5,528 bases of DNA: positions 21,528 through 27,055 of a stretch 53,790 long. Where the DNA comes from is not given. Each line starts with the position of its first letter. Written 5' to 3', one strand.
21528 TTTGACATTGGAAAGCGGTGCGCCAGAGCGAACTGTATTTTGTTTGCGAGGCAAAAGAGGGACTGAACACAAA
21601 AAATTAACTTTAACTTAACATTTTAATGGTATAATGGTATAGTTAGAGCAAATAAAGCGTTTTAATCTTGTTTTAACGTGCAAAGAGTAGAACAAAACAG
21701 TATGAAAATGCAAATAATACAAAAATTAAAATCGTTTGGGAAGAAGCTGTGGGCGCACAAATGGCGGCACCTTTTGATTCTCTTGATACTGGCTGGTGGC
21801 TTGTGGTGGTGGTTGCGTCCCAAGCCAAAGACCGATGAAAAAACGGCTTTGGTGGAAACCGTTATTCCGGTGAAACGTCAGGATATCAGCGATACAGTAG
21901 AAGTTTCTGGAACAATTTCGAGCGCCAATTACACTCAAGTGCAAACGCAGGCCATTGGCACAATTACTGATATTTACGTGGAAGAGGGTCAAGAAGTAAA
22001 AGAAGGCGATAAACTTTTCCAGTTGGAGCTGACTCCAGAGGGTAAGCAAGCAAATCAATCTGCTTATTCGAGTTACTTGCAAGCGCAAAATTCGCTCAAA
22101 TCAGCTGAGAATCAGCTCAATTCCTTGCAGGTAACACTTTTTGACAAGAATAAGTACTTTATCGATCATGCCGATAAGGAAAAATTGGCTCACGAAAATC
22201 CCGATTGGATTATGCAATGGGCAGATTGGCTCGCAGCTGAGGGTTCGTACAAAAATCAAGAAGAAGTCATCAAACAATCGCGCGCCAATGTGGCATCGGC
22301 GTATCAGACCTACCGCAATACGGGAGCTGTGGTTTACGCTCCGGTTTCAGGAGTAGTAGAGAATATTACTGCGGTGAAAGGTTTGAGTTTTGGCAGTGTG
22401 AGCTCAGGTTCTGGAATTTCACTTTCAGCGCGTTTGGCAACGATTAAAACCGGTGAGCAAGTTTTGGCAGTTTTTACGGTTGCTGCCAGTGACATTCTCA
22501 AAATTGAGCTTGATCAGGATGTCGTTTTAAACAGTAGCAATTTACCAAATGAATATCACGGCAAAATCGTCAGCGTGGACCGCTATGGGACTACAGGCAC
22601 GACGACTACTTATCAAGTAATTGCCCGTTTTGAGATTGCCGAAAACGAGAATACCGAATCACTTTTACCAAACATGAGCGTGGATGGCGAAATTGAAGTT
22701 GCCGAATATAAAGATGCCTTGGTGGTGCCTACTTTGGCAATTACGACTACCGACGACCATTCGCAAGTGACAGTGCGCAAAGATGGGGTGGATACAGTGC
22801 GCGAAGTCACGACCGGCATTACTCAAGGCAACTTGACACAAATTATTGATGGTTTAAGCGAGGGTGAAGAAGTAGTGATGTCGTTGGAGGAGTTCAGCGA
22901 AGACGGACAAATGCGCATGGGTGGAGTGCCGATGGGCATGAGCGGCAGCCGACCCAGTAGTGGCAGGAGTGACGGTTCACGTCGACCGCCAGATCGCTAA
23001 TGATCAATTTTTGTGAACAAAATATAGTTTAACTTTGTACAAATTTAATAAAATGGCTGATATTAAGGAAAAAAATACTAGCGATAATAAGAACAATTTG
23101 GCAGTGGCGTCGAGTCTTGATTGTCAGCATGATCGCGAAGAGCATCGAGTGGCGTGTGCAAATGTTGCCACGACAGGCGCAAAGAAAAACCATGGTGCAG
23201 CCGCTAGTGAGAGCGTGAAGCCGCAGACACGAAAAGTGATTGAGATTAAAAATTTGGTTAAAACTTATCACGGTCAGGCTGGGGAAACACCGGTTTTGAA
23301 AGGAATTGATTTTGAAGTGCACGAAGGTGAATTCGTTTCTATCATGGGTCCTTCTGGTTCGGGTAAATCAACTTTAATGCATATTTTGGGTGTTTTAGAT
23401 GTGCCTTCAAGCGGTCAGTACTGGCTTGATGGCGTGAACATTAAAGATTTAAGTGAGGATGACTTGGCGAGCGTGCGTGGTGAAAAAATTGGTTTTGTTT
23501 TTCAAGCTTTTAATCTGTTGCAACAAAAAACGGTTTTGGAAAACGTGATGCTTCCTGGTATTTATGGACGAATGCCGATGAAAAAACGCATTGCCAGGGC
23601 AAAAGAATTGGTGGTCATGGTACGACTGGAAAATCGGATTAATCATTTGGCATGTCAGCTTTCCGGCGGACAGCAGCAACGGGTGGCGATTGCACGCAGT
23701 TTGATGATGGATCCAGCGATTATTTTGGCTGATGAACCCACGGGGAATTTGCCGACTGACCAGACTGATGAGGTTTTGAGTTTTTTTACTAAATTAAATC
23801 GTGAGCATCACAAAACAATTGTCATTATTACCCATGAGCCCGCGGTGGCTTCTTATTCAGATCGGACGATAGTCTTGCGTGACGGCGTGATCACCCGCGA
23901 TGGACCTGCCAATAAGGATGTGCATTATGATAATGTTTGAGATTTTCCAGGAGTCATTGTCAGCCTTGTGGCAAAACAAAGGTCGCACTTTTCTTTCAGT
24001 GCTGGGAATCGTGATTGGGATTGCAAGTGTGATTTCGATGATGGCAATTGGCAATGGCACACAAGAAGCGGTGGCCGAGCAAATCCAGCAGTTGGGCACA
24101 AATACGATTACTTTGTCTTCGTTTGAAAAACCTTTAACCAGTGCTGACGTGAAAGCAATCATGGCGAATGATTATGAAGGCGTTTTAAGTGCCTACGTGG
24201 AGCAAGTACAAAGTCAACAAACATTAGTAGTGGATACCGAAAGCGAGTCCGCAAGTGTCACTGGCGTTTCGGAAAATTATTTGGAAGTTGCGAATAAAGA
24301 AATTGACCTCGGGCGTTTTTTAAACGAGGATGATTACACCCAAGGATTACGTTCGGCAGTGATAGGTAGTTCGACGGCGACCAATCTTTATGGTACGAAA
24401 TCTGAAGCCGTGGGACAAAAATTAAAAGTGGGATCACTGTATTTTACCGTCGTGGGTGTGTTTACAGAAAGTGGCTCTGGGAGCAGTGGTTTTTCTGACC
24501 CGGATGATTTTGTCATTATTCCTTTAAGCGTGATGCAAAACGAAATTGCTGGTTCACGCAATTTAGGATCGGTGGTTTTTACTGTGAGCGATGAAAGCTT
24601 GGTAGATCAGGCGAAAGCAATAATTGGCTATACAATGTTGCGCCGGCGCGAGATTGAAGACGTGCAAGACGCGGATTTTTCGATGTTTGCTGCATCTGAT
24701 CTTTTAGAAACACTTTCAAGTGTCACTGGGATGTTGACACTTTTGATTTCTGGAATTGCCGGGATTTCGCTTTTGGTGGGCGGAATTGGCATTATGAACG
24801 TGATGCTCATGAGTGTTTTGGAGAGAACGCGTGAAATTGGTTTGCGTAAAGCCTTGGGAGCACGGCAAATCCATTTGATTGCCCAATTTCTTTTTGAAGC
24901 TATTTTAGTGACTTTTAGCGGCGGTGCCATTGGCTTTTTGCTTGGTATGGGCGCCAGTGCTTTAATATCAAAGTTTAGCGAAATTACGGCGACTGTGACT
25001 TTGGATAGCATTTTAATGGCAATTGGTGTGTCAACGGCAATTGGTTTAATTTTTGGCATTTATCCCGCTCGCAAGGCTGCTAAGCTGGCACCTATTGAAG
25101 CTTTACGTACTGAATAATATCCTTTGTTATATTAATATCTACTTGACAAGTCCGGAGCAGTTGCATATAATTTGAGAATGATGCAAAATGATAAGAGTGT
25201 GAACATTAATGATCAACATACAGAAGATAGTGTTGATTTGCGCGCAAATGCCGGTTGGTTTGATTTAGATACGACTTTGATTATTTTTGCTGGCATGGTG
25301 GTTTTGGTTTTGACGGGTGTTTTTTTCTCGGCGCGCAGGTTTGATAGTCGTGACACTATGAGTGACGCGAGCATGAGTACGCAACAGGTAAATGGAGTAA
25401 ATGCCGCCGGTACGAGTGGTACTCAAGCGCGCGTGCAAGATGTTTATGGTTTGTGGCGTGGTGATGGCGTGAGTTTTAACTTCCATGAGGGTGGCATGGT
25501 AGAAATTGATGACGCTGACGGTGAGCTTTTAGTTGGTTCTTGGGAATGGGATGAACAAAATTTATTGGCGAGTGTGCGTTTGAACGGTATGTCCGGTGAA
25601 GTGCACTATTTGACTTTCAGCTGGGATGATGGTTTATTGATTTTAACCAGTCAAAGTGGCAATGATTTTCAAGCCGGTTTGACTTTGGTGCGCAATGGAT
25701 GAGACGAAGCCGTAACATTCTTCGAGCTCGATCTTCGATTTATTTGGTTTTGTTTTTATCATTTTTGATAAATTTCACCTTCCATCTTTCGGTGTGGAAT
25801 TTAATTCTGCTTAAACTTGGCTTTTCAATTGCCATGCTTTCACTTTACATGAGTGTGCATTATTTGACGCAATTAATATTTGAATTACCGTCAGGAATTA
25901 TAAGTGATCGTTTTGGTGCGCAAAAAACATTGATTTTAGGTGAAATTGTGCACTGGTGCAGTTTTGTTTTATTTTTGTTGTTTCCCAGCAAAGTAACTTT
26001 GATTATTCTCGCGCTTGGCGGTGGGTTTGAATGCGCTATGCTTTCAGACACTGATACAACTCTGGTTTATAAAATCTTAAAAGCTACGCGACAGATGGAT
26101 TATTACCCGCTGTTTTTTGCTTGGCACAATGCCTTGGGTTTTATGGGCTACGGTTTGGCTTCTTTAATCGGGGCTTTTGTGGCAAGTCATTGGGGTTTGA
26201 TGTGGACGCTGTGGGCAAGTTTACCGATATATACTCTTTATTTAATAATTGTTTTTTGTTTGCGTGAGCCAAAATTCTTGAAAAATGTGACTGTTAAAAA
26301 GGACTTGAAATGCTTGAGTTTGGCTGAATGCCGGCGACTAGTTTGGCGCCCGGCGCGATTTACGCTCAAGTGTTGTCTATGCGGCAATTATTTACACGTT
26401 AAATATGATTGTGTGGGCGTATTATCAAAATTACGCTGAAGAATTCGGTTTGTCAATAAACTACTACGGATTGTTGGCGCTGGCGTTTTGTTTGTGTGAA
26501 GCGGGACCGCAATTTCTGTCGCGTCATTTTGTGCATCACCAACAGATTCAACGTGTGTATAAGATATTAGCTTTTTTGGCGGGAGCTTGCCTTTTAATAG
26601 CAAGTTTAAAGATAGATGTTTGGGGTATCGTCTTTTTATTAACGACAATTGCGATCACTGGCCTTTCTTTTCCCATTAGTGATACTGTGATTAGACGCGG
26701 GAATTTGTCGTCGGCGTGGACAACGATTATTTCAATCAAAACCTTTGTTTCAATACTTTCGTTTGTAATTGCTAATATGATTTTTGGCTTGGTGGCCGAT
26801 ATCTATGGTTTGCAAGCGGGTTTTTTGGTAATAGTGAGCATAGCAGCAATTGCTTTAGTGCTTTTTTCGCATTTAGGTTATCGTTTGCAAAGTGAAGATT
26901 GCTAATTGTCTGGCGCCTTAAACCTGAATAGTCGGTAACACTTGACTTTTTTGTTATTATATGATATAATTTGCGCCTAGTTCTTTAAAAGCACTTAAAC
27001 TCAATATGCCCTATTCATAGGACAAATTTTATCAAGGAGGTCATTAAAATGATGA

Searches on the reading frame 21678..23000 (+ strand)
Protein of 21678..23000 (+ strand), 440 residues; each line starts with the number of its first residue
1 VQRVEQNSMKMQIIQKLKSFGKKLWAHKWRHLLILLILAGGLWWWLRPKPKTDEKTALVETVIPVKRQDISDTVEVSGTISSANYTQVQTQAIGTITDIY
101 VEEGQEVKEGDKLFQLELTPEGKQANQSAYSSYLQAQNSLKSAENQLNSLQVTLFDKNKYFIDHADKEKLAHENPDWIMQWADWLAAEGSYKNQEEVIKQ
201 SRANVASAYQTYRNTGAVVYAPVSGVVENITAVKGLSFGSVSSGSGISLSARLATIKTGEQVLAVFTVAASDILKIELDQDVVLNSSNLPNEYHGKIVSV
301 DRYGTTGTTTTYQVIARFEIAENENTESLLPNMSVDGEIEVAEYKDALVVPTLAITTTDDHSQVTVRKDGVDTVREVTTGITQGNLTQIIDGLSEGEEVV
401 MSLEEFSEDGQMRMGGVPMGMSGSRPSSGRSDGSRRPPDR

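Call 51: search_protein_families(library=pfam, proteins=[window:21678-23000:+], max_evalue=0.00001)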
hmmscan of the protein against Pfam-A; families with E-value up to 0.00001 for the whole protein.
window:21678-23000:+ (440 aa): 3 families
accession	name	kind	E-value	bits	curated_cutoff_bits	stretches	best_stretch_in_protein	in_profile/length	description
PF16576.10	HlyD_D23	-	1.3e-11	44.6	30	1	70-334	2-213/214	Barrel-sandwich domain of CusB or HlyD membrane-fusion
PF13533.13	Biotin_lipoyl_2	-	3.8e-08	33.4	29.8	1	87-117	2-32/32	Biotin-lipoyl like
PF13437.12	HlyD_3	-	5.1e-08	34.1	22.2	0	218-330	1-104/106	HlyD family secretion protein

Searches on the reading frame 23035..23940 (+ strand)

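Call 51: search_protein_families(library=pfam, proteins=[window:23035-23940:+], max_evalue=0.00001)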
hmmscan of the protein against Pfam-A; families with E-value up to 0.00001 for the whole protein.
window:23035-23940:+ (301 aa): 1 family
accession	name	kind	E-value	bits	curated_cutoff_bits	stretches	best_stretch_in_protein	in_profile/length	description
PF00005.33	ABC_tran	-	1.7e-32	113.3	25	1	88-236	1-136/137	ABC transporter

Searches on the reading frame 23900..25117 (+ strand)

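Call 52: search_protein_families(library=pfam, proteins=[window:23900-25117:+], max_evalue=0.00001)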
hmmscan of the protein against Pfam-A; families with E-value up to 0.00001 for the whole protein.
window:23900-25117:+ (405 aa): 2 families
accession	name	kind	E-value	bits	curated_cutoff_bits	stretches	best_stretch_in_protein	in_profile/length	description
PF12704.14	MacB_PCD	-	5.3e-41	141.6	27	1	30-241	1-203/207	MacB-like periplasmic core domain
PF02687.27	FtsX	-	1.8e-21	76.9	25.5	1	286-397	3-119/120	FtsX-like permease C-terminal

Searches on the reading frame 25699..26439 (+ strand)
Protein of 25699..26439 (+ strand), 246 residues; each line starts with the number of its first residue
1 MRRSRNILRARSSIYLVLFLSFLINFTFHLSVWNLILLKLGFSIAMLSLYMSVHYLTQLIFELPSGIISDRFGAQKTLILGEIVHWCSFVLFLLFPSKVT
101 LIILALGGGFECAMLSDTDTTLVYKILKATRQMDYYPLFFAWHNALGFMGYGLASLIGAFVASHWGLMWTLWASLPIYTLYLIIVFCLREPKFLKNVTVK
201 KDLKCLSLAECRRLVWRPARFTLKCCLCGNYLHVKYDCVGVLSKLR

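Call 52: search_protein_families(library=pfam, proteins=[window:25699-26439:+], max_evalue=0.00001)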
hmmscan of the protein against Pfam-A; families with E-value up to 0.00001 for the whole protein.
window:25699-26439:+ (246 aa): 1 family
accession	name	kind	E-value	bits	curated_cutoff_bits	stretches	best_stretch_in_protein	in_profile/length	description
PF07690.21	MFS_1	-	1.8e-16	60.5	33.4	1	15-228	2-213/347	Major Facilitator Superfamily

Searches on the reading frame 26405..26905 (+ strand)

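Call 52: search_protein_families(library=pfam, proteins=[window:26405-26905:+], max_evalue=0.00001)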
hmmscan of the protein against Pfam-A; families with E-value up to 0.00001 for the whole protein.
window:26405-26905:+ (166 aa): 1 family
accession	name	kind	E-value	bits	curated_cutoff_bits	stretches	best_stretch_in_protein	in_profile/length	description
PF07690.21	MFS_1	-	5.8e-06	25.9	33.4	1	3-155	15-169/347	Major Facilitator Superfamily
